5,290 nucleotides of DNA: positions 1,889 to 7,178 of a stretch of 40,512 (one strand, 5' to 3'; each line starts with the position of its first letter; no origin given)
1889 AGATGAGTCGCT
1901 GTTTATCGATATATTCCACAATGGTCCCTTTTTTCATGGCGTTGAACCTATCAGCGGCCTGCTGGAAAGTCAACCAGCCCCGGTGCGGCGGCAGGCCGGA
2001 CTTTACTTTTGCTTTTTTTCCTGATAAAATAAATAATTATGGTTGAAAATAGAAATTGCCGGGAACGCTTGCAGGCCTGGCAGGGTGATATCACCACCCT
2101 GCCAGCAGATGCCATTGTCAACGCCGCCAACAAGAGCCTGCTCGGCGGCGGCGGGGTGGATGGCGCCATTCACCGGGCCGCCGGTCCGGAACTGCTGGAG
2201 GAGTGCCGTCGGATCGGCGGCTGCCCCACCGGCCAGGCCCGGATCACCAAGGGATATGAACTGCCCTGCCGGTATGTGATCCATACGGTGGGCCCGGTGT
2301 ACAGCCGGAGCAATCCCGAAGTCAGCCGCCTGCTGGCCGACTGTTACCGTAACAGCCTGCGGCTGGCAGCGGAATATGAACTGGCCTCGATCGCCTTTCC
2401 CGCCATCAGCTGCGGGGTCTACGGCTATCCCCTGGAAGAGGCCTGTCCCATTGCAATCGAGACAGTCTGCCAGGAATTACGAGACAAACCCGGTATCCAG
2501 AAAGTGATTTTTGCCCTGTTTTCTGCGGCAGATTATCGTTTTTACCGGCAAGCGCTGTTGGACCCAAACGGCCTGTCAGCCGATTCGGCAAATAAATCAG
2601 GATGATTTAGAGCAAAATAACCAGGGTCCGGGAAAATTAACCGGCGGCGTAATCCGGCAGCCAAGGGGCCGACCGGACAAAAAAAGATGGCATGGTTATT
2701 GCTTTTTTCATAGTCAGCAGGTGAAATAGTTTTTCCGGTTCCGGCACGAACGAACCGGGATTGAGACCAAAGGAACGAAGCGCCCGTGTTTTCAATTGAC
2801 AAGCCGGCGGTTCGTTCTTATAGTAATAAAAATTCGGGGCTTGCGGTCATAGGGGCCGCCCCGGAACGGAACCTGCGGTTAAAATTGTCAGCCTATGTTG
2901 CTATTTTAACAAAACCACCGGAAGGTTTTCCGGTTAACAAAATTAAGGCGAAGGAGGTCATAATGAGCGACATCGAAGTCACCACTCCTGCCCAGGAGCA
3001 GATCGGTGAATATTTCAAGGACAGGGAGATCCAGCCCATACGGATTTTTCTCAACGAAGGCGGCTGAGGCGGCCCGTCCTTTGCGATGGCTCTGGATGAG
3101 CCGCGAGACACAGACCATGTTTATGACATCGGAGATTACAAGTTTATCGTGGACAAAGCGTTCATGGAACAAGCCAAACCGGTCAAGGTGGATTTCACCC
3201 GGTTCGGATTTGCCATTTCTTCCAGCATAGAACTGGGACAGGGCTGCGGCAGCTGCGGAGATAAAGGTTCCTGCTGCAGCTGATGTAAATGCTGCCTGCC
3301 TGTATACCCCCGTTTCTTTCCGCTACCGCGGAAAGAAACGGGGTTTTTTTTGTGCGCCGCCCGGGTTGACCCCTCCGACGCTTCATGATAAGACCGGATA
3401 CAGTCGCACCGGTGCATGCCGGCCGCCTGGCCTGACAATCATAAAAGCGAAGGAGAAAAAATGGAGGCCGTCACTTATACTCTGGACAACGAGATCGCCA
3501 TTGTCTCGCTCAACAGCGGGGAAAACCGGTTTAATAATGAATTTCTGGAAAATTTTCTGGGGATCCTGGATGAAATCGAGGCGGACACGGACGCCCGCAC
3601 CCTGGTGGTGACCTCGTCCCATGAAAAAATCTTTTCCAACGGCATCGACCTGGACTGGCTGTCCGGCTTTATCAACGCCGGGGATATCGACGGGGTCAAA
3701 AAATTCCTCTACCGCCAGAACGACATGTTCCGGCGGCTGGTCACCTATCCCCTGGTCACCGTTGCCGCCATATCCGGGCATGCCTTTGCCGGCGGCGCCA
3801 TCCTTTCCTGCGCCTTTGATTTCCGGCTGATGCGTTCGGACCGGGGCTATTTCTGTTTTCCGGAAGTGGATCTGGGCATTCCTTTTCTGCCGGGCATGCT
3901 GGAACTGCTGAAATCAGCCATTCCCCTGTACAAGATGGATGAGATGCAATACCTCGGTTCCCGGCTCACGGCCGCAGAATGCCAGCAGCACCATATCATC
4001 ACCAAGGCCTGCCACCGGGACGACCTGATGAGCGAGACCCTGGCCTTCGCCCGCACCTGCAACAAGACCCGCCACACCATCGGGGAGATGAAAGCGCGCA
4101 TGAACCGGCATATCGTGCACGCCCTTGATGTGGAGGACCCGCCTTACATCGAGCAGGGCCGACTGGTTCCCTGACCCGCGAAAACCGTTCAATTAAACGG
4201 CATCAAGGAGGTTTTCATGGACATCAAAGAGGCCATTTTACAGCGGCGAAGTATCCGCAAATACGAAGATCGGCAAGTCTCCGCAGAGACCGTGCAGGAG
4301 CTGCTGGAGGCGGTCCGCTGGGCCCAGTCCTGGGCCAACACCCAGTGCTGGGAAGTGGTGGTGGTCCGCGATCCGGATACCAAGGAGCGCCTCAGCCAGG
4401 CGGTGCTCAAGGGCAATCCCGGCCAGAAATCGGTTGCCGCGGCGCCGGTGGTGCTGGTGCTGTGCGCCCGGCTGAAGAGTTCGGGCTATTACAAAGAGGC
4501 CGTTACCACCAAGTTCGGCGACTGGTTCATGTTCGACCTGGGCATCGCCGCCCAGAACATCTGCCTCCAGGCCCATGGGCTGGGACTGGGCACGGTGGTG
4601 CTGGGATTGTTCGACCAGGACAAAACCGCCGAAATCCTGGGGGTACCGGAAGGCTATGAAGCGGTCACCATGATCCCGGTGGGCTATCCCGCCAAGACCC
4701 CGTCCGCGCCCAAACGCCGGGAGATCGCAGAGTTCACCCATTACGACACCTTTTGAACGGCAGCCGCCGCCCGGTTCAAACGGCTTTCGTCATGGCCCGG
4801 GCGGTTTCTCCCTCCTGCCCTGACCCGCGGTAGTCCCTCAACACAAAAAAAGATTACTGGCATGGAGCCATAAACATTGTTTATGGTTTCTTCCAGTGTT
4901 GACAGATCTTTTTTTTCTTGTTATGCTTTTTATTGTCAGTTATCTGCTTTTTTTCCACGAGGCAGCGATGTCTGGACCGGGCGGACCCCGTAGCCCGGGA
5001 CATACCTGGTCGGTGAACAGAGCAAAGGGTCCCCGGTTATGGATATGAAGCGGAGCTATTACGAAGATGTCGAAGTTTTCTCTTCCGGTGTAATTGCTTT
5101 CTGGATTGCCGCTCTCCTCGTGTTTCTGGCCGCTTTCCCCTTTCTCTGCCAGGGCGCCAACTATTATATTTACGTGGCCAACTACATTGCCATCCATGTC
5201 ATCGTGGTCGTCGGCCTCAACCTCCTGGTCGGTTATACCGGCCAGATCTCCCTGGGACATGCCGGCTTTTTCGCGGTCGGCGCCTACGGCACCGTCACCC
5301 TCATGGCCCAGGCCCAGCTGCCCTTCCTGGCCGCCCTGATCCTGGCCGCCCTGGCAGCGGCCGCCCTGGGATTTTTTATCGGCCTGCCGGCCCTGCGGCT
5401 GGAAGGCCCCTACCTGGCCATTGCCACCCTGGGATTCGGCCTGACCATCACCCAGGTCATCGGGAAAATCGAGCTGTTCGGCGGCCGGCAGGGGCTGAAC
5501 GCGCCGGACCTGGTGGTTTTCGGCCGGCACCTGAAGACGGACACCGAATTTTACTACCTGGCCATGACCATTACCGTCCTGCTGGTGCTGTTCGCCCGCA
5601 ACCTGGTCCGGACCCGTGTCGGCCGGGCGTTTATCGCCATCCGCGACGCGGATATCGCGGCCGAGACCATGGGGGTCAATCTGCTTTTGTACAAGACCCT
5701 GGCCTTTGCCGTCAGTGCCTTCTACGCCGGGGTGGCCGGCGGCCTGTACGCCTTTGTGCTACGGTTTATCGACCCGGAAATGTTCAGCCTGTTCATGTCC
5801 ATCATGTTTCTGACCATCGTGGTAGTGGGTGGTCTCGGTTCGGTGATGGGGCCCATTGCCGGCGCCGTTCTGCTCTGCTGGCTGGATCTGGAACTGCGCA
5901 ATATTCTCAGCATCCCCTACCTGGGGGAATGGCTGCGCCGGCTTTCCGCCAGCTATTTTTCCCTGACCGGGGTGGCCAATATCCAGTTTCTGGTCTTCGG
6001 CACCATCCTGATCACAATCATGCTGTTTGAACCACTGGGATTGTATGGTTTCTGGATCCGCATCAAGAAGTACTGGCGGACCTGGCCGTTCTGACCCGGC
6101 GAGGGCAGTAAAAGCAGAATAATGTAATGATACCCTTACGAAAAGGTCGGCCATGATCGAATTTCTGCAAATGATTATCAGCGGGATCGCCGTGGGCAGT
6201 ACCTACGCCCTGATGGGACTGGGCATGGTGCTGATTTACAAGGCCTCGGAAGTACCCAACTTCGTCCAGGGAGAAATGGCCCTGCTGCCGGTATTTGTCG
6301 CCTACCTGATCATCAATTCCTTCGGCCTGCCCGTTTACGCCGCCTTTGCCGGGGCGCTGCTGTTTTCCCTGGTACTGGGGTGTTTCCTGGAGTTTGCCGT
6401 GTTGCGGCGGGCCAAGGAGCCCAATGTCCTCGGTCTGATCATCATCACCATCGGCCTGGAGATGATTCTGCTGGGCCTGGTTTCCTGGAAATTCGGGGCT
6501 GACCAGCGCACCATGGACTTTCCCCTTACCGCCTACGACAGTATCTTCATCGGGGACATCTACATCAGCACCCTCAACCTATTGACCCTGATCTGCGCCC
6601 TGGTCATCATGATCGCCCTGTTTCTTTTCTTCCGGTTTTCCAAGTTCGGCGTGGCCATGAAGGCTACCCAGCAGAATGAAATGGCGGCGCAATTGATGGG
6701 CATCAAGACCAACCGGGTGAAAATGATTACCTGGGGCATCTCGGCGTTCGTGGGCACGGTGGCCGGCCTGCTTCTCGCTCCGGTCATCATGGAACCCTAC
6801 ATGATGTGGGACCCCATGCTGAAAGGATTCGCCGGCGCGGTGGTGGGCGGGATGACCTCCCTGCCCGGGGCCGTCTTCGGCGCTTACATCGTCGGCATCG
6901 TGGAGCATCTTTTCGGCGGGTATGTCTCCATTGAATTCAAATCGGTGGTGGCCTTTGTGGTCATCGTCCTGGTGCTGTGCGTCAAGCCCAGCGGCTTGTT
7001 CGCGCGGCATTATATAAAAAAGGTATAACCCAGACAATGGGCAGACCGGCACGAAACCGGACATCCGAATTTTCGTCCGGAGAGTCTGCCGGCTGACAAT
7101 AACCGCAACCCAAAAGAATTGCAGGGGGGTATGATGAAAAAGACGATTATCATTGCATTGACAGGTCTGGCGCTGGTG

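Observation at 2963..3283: Recoded UGA: HesB/IscA-like selenoprotein split into two ORFs by the track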

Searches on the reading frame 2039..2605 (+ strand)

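Call 14: search_protein_families(library=pfam, proteins=[window:2039-2605:+], max_evalue=0.00001)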
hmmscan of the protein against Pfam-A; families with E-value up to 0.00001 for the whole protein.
window:2039-2605:+ (188 aa): 1 family
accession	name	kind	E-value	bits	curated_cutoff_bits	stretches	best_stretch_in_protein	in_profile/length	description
PF01661.27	Macro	-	1.2e-47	161.1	22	1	27-139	1-118/118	Macro domain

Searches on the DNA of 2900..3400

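Call 8: search_rna_families(source=window, start=2900, end=3400, threshold=evalue, max_evalue=10, show_alignments=3)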
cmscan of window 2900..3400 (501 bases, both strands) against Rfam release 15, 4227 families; matches with E-value up to 10: 10.
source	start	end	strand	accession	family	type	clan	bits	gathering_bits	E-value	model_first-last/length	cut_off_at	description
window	3284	3351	+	RF02399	NsiR1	Gene; sRNA;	-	22.6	39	0.035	1-60/60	no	Nitrogen stress-induced RNA 1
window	3276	3352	+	RF00042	CopA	Gene; antisense;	-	22.3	60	0.14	1-92/92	no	CopA-like RNA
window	3162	3218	-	RF00850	mir-259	Gene; miRNA;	-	22.1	50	0.037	1-78/78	no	mir-259 microRNA precursor family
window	3307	3344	-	RF03861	mir-4484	Gene; miRNA;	-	19.1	90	0.99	1-89/89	no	mir-4484 microRNA precursor family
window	3261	3351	-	RF02628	Hrs1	Gene; sRNA;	-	18.9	56.4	0.34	1-74/74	no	Hfq-regulated sRNA 1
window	3215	3348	+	RF00515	PyrR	Cis-reg;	-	18.2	54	5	1-115/115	no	PyrR binding site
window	3269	3351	+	RF02837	anti-hemB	Gene; sRNA;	-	15.7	49.5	0.43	1-81/81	no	Burkholderia RNA 7 (anti-hemB)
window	3160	3240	+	RF03971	mir-3572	Gene; miRNA;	-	13.9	100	7.9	1-86/86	no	mir-3572 microRNA precursor family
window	2905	2934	+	RF01721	Pseudomon-groES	Cis-reg;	-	13.5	50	5.8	83-111/111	no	Pseudomon-groES RNA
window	3228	3305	+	RF02089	CLRN1-AS1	Gene; lncRNA;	-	9.8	48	6.2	1-79/79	no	CLRN1 antisense RNA 1 conserved region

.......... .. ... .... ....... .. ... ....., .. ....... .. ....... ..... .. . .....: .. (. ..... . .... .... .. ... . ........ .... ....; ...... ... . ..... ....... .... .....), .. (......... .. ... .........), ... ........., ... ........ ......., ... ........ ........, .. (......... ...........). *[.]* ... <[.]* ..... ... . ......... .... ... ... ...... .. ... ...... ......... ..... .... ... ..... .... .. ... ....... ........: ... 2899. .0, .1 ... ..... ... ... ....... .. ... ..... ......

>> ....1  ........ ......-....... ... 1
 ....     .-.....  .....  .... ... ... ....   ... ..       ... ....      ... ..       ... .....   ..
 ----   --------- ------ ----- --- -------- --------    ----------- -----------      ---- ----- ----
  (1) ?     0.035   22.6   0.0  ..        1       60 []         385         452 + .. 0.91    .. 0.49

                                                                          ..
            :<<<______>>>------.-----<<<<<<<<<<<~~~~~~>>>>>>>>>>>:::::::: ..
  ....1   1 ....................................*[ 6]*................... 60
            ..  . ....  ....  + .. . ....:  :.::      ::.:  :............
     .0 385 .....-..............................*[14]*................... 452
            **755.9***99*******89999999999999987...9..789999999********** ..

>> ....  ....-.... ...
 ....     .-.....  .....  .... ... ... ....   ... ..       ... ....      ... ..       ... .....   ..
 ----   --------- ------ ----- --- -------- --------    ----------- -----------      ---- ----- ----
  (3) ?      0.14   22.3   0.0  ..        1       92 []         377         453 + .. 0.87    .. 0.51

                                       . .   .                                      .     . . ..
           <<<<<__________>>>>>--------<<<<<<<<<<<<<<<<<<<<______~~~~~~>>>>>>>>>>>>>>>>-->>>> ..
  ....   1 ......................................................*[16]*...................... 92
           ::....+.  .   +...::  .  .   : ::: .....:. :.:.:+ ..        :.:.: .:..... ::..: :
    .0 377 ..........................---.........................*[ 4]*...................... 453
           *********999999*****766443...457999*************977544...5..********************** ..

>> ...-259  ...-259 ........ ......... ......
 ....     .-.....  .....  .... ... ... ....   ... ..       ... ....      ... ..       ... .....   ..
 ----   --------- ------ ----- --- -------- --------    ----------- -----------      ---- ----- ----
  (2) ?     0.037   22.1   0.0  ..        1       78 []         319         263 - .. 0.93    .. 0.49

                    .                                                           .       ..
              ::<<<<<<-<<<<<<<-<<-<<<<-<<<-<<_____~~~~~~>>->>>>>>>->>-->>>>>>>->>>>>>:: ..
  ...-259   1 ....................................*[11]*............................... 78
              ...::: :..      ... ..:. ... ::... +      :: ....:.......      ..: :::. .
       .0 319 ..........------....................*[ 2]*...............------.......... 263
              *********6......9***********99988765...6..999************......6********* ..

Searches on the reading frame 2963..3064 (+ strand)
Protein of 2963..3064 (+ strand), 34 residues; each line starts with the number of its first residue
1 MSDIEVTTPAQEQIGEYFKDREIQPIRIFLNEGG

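Call 6: search_protein_families(library=ncbifam, proteins=[window:2963-3064:+], max_evalue=1)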
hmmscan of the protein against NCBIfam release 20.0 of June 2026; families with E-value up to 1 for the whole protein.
seq(34 aa): 1 family
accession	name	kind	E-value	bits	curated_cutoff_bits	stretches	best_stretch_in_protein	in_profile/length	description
NF038090.1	IscA_HesB_Se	subfamily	5.4e-06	26.7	85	1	4-34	2-33/101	IscA/HesB family protein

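Call 7: search_protein_families(library=pfam, proteins=[window:2963-3064:+], max_evalue=1)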
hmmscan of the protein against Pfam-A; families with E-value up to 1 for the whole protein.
seq(34 aa): 0 families

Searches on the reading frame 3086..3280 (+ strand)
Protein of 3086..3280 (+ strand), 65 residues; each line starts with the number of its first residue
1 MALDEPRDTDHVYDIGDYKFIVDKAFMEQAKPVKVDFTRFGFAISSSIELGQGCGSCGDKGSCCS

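Call 6: search_protein_families(library=ncbifam, proteins=[window:3086-3280:+], max_evalue=1)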
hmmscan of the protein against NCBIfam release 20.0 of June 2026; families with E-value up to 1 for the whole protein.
seq(65 aa): 3 families
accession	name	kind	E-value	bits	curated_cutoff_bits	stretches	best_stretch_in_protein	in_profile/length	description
NF038090.1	IscA_HesB_Se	subfamily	3.8e-16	59.2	85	1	1-56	41-101/101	IscA/HesB family protein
TIGR02011.1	IscA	equivalog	0.0061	16.8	150.6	1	3-58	43-98/105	iron-sulfur cluster assembly protein IscA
TIGR01911.1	HesB_rel_seleno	subfamily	0.045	14.4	66.35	1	2-39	45-82/92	HesB-like protein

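Call 7: search_protein_families(library=pfam, proteins=[window:3086-3280:+], max_evalue=1)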
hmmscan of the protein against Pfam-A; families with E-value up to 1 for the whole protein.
seq(65 aa): 1 family
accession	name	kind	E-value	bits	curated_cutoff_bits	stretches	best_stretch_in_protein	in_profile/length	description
PF06926.16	Rep_Org_C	-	0.16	12.8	27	1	4-36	54-86/95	Putative replisome organiser protein C-terminus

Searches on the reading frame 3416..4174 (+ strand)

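Call 14: search_protein_families(library=pfam, proteins=[window:3416-4174:+], max_evalue=0.00001)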
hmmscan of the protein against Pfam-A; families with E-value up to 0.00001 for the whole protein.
window:3416-4174:+ (252 aa): 2 families
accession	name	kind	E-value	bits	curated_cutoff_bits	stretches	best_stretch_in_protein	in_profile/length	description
PF00378.25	ECH_1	-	2e-26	93.3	27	1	25-234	4-210/251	Enoyl-CoA hydratase/isomerase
PF16113.10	ECH_2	-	4.3e-12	46.6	27.2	1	37-206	13-179/335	Enoyl-CoA hydratase/isomerase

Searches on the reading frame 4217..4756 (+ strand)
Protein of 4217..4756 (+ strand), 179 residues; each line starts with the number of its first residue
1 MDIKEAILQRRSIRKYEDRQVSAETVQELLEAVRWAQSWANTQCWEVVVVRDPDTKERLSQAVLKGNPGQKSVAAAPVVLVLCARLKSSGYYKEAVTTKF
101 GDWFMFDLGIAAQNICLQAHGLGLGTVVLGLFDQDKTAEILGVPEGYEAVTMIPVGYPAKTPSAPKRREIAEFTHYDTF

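Call 14: search_protein_families(library=pfam, proteins=[window:4217-4756:+], max_evalue=0.00001)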
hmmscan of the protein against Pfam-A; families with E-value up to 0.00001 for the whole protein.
window:4217-4756:+ (179 aa): 2 families
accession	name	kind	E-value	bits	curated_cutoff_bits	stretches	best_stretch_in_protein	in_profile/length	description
PF00881.29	Nitroreductase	-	3.4e-34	118.9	23.5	1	7-157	1-167/167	Nitroreductase family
PF14512.11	TM1586_NiRdase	-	2e-12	47.6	27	0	2-49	1-47/215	Putative TM nitroreductase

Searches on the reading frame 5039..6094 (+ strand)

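Call 14: search_protein_families(library=pfam, proteins=[window:5039-6094:+], max_evalue=0.00001)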
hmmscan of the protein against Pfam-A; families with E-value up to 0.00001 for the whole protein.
window:5039-6094:+ (351 aa): 1 family
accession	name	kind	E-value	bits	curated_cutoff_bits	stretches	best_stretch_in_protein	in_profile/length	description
PF02653.21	BPD_transp_2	-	2.3e-39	135.6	26.8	1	43-293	2-253/269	Branched-chain amino acid transport system / permease component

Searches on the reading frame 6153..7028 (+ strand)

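Call 14: search_protein_families(library=pfam, proteins=[window:6153-7028:+], max_evalue=0.00001)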
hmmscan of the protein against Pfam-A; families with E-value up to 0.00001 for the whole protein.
window:6153-7028:+ (291 aa): 1 family
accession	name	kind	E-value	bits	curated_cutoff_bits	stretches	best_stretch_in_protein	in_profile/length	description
PF02653.21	BPD_transp_2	-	1.1e-38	133.3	26.8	1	7-275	1-269/269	Branched-chain amino acid transport system / permease component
